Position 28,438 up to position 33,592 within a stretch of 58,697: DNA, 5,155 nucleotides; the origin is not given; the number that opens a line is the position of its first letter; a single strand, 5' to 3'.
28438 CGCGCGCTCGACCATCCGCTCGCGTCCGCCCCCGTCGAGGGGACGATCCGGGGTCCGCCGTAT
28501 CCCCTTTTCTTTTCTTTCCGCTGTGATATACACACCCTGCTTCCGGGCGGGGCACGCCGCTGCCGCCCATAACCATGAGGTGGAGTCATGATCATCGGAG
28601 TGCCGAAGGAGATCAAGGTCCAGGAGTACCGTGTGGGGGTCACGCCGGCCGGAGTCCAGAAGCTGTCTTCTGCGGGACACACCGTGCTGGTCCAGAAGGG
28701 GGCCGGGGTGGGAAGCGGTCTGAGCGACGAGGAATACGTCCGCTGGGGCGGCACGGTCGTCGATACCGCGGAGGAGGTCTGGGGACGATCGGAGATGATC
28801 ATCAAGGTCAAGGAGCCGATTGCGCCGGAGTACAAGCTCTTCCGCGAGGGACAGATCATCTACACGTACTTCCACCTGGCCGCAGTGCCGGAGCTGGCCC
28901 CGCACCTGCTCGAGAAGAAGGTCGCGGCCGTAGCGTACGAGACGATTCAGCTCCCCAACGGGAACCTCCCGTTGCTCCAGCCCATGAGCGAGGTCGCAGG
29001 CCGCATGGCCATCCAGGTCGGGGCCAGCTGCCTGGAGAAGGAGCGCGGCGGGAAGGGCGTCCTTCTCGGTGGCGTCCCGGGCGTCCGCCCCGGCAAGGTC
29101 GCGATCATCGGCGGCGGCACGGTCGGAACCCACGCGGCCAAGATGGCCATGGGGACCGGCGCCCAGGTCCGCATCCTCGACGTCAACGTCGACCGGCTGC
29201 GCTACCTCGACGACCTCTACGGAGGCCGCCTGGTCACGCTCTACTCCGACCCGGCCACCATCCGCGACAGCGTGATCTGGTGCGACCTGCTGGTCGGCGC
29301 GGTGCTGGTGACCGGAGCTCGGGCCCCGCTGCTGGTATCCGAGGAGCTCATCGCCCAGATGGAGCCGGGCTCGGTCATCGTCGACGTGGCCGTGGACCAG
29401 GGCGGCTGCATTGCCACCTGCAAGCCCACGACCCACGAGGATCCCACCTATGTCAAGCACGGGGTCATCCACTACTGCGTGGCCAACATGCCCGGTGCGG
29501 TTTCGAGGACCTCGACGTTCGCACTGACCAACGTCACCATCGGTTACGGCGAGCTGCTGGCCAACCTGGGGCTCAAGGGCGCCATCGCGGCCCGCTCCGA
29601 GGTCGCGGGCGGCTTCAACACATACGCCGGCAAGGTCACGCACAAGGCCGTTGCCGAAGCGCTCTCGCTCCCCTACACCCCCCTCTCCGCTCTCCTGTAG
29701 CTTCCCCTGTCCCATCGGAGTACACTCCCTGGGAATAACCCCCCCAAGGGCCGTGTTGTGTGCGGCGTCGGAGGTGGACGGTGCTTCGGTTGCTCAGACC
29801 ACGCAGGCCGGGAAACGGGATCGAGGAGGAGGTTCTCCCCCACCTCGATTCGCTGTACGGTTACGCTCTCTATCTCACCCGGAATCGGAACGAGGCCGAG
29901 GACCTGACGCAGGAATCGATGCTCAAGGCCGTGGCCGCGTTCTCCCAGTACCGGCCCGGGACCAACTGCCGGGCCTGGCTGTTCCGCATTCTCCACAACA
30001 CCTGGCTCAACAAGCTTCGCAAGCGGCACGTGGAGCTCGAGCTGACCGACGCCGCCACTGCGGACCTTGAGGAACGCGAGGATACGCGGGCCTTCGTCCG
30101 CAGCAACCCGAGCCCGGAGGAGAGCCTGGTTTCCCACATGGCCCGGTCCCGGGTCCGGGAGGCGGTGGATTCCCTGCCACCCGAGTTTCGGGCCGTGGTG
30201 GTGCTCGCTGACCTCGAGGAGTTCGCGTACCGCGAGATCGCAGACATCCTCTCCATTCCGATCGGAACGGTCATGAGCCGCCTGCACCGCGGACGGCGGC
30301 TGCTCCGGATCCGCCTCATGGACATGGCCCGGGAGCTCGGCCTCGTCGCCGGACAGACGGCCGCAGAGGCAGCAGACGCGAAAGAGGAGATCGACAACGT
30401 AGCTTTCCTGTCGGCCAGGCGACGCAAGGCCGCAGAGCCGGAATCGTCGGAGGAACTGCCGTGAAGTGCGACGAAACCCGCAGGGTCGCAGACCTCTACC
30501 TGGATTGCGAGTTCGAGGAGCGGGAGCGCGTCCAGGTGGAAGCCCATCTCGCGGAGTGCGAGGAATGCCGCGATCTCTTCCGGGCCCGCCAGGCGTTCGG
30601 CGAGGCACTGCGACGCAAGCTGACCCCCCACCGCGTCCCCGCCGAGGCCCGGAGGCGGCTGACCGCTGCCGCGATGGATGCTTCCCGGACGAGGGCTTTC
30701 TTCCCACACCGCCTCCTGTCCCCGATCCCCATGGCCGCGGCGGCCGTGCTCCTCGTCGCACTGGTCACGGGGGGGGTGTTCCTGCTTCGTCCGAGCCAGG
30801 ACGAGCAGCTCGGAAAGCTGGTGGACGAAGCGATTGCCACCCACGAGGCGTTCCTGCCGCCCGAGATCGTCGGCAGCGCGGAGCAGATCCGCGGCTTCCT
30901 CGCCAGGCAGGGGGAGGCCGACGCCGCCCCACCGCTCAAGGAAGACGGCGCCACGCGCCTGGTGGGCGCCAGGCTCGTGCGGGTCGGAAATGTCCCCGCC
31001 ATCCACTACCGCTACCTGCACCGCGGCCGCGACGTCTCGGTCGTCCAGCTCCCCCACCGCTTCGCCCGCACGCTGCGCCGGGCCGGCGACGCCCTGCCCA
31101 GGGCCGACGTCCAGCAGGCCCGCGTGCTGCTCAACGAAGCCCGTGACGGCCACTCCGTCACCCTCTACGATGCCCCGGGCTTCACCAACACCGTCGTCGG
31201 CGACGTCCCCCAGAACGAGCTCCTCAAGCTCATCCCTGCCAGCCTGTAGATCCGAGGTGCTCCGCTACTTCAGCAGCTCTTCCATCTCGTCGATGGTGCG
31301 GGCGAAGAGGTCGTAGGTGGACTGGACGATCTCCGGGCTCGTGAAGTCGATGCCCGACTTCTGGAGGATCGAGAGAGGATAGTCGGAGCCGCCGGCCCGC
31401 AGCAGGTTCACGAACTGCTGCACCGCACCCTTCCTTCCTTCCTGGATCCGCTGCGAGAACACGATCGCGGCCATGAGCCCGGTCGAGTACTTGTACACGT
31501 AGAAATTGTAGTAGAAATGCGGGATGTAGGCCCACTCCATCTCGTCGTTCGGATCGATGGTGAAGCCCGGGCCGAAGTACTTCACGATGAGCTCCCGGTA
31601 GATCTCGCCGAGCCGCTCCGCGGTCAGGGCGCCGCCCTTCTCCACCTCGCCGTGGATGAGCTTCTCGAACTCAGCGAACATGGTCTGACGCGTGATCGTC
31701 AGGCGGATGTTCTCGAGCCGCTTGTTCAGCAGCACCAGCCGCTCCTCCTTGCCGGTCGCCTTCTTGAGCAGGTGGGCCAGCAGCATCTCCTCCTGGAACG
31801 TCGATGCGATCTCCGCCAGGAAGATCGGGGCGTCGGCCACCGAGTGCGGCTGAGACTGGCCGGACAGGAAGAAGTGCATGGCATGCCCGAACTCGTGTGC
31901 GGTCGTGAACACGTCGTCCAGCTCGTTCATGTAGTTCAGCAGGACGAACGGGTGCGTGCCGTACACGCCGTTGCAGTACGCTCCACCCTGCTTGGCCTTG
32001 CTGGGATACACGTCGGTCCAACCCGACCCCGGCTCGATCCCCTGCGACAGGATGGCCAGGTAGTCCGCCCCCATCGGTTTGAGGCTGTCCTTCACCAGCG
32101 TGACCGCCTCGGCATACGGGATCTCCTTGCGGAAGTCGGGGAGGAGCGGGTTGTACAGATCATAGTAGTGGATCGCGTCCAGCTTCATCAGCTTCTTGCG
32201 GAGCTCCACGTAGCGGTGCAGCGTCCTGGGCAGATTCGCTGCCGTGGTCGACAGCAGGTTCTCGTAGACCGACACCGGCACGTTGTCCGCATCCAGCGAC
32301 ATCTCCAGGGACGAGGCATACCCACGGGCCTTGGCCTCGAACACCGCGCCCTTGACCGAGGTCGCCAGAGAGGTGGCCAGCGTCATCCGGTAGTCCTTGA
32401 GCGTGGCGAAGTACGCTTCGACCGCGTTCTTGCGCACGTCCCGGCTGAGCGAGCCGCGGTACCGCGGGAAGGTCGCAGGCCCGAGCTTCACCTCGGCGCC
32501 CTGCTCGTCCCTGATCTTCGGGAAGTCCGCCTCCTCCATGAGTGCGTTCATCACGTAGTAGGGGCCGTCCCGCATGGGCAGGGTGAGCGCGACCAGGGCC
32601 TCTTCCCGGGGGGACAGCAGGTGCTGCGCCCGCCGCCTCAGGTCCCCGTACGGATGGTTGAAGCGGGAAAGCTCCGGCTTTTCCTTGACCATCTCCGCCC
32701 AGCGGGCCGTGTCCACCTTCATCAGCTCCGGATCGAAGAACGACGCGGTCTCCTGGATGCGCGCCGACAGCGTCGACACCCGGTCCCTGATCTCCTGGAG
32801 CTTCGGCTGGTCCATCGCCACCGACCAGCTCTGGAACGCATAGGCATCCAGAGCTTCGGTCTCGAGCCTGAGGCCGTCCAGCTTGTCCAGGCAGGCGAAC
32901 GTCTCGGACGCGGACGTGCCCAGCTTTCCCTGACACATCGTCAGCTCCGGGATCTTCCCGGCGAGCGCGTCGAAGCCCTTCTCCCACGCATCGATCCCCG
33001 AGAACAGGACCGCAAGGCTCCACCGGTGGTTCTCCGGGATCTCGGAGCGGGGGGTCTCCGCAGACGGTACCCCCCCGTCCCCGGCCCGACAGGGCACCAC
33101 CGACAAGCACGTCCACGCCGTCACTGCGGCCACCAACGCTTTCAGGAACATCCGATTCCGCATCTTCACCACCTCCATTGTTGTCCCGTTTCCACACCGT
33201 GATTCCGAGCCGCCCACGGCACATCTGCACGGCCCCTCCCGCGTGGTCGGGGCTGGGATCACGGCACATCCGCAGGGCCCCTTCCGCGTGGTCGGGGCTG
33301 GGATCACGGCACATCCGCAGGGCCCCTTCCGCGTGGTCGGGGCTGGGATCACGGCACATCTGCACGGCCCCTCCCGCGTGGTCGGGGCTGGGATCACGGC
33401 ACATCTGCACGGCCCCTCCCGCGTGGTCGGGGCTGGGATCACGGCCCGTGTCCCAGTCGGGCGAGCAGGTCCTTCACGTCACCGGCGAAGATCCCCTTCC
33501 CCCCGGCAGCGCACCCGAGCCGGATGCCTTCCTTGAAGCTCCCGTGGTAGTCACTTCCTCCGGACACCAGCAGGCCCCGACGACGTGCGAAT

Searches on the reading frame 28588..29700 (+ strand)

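Call 50: search_protein_families(library=pfam, proteins=[window:28588-29700:+], max_evalue=0.00001)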
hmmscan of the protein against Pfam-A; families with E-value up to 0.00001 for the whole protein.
window:28588-29700:+ (370 aa): 2 families
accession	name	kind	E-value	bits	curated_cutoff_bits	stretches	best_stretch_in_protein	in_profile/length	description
PF01262.27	AlaDh_PNT_C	-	9.2e-82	274.1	23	1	141-353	1-214/214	Alanine dehydrogenase/PNT, C-terminal domain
PF05222.21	AlaDh_PNT_N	-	2.8e-47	160.8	30.4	1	4-137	1-136/136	Alanine dehydrogenase/PNT, N-terminal domain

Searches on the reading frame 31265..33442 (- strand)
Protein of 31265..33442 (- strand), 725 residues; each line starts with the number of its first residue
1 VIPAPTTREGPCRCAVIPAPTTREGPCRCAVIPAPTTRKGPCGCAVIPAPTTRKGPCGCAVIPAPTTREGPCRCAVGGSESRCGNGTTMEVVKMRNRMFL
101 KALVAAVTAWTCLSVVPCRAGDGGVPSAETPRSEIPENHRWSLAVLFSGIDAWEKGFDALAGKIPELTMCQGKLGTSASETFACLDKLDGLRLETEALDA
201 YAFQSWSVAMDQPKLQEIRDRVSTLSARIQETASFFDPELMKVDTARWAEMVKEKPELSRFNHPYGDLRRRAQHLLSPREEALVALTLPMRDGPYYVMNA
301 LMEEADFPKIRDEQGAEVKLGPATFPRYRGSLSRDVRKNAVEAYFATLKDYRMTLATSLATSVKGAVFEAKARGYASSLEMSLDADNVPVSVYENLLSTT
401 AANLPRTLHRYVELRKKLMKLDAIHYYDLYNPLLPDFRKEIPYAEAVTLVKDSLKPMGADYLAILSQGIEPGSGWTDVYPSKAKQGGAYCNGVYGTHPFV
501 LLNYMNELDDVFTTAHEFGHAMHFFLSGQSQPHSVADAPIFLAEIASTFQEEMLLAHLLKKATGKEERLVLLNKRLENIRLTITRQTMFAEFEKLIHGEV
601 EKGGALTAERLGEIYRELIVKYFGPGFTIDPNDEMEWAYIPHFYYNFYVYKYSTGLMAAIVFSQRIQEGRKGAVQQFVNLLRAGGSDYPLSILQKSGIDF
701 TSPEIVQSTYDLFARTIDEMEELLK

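Call 50: search_protein_families(library=pfam, proteins=[window:31265-33442:-], max_evalue=0.00001)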
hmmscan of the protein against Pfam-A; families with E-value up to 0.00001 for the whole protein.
window:31265-33442:- (725 aa): 2 families
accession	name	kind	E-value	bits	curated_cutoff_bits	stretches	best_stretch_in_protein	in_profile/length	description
PF01432.26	Peptidase_M3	-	9.2e-67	226.8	27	1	333-710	7-455/457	Peptidase family M3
PF08439.15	Peptidase_M3_N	-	1.6e-10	41.5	25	1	239-299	1-61/70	Oligopeptidase F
